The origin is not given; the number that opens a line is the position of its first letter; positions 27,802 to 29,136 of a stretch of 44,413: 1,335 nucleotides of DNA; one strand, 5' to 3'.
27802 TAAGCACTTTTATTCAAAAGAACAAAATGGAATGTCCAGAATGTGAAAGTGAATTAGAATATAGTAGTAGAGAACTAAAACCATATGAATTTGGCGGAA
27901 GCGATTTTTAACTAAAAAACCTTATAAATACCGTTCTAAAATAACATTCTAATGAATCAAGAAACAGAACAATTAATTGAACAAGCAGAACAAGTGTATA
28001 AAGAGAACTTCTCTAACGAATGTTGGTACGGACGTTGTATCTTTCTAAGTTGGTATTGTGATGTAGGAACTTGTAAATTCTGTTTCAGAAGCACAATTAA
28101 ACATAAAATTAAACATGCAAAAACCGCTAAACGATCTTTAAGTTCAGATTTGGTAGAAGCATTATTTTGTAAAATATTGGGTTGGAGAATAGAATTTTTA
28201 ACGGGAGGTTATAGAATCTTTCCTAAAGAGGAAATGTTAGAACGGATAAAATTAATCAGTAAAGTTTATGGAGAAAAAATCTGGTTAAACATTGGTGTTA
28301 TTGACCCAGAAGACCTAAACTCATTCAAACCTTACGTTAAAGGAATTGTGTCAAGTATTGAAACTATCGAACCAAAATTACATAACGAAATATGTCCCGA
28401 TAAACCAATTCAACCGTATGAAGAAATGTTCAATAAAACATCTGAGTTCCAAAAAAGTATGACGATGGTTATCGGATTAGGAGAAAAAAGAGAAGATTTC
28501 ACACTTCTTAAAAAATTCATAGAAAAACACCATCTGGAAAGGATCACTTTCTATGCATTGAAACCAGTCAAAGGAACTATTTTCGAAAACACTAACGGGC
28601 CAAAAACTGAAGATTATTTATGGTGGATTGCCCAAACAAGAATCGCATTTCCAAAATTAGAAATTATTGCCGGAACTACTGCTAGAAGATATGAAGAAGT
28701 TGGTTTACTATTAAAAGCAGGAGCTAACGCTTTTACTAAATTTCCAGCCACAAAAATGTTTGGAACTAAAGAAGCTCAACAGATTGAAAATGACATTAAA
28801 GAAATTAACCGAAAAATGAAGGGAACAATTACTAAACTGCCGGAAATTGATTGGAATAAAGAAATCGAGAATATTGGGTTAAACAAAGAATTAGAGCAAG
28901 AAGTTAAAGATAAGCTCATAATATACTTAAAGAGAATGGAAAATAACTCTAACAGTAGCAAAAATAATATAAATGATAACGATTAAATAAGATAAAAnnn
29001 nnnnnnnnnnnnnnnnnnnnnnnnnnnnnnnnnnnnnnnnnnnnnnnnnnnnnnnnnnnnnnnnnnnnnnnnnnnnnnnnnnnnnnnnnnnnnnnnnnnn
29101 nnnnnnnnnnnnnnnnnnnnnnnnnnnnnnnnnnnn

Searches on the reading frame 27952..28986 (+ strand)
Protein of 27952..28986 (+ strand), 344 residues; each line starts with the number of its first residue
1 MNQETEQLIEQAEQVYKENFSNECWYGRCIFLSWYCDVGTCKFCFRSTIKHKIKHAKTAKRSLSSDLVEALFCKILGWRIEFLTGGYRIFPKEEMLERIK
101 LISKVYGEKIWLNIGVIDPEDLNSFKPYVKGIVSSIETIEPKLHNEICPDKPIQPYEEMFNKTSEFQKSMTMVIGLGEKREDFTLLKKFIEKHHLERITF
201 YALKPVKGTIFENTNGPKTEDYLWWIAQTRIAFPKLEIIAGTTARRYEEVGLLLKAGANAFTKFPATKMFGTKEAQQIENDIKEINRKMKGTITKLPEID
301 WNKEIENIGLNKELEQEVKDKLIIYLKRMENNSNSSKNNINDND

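Call 68: search_protein_families(library=pfam, proteins=[window:27952-28986:+], max_evalue=0.0001)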
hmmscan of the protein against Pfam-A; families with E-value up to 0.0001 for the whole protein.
window:27952-28986:+ (344 aa): 2 families
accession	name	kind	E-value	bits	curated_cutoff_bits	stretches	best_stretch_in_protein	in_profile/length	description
PF04055.27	Radical_SAM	-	2.5e-07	31.5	29.5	1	38-188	9-164/166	Radical SAM superfamily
PF06968.18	BATS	-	2.8e-07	31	22.2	1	202-287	4-84/88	Biotin and Thiamin Synthesis associated domain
